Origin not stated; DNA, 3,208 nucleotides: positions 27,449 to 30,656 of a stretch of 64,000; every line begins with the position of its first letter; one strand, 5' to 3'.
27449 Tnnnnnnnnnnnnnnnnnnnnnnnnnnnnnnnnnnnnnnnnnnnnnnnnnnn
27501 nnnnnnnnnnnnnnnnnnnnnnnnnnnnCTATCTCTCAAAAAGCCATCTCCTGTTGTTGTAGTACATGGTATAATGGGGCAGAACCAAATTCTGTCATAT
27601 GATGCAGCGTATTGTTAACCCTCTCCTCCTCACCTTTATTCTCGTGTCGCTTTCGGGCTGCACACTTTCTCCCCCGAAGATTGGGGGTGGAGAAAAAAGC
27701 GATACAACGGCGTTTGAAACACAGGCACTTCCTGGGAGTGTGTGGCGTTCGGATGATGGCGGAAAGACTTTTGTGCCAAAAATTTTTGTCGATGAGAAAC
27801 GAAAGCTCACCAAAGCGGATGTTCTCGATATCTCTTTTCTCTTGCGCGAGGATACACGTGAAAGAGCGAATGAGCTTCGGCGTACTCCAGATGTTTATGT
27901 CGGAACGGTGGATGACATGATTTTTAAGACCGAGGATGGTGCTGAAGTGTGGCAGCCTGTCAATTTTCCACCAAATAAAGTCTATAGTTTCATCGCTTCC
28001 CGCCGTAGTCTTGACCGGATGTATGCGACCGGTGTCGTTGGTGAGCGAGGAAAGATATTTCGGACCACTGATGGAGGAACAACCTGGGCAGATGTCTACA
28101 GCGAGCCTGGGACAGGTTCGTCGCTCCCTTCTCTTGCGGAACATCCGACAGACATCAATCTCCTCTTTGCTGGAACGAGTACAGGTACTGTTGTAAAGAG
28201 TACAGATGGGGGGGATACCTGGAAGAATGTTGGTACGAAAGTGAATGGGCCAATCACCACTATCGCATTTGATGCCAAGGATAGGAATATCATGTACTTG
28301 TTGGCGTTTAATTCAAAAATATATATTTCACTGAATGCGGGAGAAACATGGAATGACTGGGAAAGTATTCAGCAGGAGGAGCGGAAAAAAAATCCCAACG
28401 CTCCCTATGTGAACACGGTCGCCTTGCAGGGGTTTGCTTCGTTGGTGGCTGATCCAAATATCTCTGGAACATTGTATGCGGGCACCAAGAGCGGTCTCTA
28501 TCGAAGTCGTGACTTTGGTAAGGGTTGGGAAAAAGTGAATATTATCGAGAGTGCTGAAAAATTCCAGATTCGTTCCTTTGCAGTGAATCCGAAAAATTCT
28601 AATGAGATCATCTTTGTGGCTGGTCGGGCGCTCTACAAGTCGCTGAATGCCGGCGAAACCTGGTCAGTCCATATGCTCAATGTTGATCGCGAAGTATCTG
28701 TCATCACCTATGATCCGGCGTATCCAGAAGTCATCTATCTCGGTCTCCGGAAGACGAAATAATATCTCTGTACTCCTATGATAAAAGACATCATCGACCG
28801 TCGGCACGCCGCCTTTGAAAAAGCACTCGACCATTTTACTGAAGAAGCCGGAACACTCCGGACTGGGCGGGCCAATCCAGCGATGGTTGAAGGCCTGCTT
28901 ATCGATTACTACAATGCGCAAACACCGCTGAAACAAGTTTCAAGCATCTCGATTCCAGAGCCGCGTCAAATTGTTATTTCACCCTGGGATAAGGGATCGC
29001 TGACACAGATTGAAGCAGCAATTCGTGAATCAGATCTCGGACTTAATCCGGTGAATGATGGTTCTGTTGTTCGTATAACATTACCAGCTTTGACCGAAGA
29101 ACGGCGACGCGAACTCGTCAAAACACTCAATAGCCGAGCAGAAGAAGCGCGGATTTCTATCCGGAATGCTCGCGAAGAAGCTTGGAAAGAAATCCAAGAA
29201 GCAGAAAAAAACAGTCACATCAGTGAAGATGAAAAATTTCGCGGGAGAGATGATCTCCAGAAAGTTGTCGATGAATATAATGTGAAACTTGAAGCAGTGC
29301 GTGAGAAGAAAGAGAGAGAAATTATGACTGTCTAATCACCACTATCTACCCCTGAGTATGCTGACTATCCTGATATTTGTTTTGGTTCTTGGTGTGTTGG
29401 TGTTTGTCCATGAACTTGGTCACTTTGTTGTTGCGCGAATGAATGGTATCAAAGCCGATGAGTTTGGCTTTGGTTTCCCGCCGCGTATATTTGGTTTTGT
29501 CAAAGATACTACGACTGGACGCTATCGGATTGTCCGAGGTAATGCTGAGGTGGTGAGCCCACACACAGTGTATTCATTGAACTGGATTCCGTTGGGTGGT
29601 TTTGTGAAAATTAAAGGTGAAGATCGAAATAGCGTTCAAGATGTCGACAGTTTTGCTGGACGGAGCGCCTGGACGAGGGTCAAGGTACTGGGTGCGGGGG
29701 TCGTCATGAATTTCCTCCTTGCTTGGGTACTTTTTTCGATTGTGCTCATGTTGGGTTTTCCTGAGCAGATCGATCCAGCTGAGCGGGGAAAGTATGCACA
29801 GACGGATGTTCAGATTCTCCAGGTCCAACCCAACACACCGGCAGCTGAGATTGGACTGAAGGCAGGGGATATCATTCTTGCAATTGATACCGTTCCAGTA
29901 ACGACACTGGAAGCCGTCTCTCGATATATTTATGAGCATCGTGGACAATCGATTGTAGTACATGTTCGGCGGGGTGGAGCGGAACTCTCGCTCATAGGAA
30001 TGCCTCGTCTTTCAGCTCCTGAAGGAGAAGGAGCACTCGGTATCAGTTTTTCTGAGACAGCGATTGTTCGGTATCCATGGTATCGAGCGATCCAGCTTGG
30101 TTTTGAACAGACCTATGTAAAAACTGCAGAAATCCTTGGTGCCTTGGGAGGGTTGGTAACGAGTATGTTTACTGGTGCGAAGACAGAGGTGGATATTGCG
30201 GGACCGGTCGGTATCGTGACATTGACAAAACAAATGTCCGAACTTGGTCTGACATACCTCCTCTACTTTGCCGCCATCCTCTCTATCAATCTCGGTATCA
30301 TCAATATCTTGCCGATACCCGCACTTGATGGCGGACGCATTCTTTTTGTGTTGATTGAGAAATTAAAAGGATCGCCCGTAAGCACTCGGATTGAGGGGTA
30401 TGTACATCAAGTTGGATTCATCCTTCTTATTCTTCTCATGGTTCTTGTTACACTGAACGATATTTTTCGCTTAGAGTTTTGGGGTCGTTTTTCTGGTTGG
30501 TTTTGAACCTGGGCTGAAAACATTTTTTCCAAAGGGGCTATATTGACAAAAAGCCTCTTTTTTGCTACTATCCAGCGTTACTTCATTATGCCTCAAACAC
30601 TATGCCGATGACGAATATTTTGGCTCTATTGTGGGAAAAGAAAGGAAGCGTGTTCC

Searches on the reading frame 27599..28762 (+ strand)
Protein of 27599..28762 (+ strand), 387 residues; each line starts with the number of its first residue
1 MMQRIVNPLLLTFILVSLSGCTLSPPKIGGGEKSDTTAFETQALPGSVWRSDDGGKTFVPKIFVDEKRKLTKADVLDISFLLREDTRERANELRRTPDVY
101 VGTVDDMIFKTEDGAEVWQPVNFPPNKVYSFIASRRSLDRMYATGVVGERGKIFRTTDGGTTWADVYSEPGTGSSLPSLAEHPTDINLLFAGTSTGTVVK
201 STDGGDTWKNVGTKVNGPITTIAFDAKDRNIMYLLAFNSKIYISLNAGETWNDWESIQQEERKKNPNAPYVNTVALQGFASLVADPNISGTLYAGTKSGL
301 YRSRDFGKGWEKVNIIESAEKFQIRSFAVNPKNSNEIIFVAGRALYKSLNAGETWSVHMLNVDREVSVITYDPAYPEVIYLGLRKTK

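Call 71: search_protein_families(library=pfam, proteins=[window:27599-28762:+], max_evalue=0.00001)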
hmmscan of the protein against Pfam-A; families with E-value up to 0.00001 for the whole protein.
window:27599-28762:+ (387 aa): 3 families
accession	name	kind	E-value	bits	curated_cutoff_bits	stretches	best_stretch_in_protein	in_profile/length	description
PF15902.12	Sortilin-Vps10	-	2.8e-23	82.9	33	2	197-261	2-67/446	Sortilin, neurotensin receptor 3,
PF02012.26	BNR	-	9e-11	40.5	27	0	201-209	3-11/12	BNR/Asp-box repeat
PF14870.12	PSII_BNR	-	1.2e-10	41.6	27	0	109-228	41-157/303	Photosynthesis system II assembly factor YCF48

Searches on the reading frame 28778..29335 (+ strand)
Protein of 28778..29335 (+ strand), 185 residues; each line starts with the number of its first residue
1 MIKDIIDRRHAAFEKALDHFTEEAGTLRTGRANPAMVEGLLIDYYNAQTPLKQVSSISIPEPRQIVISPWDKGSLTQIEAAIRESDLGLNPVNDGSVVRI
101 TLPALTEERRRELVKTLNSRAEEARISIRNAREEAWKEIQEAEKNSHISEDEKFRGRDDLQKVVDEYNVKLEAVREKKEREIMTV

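Call 71: search_protein_families(library=pfam, proteins=[window:28778-29335:+], max_evalue=0.00001)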
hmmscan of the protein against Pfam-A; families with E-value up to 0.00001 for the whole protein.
window:28778-29335:+ (185 aa): 1 family
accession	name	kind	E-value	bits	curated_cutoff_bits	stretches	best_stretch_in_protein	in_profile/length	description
PF01765.24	RRF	-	5e-60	202.5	29.7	1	21-183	2-164/164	Ribosome recycling factor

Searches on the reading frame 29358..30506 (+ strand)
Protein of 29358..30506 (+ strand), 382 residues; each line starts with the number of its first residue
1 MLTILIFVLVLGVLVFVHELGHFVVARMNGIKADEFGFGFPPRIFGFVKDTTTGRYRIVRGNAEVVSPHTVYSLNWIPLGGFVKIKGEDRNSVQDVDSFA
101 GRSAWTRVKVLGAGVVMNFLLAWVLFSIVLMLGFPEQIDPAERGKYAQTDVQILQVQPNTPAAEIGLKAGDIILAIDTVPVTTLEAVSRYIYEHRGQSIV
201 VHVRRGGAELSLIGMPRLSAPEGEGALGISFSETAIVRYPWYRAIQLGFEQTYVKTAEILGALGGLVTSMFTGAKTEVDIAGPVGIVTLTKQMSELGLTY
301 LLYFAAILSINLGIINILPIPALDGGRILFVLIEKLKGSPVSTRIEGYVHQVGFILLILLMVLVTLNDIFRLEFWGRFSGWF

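Call 71: search_protein_families(library=pfam, proteins=[window:29358-30506:+], max_evalue=0.00001)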
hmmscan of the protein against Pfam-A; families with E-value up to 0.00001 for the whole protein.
window:29358-30506:+ (382 aa): 4 families
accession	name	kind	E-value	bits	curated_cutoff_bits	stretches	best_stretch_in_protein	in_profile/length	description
PF02163.28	Peptidase_M50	-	9.6e-56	189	27.2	1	7-360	2-221/221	Peptidase family M50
PF17820.7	PDZ_6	-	5.6e-15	55.3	27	1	153-205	2-54/54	PDZ domain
PF13180.12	PDZ_2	-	1.3e-11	45.1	27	1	150-211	13-75/80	PDZ domain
PF00595.29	PDZ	-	4.4e-06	27.4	23.2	1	143-185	23-61/81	PDZ domain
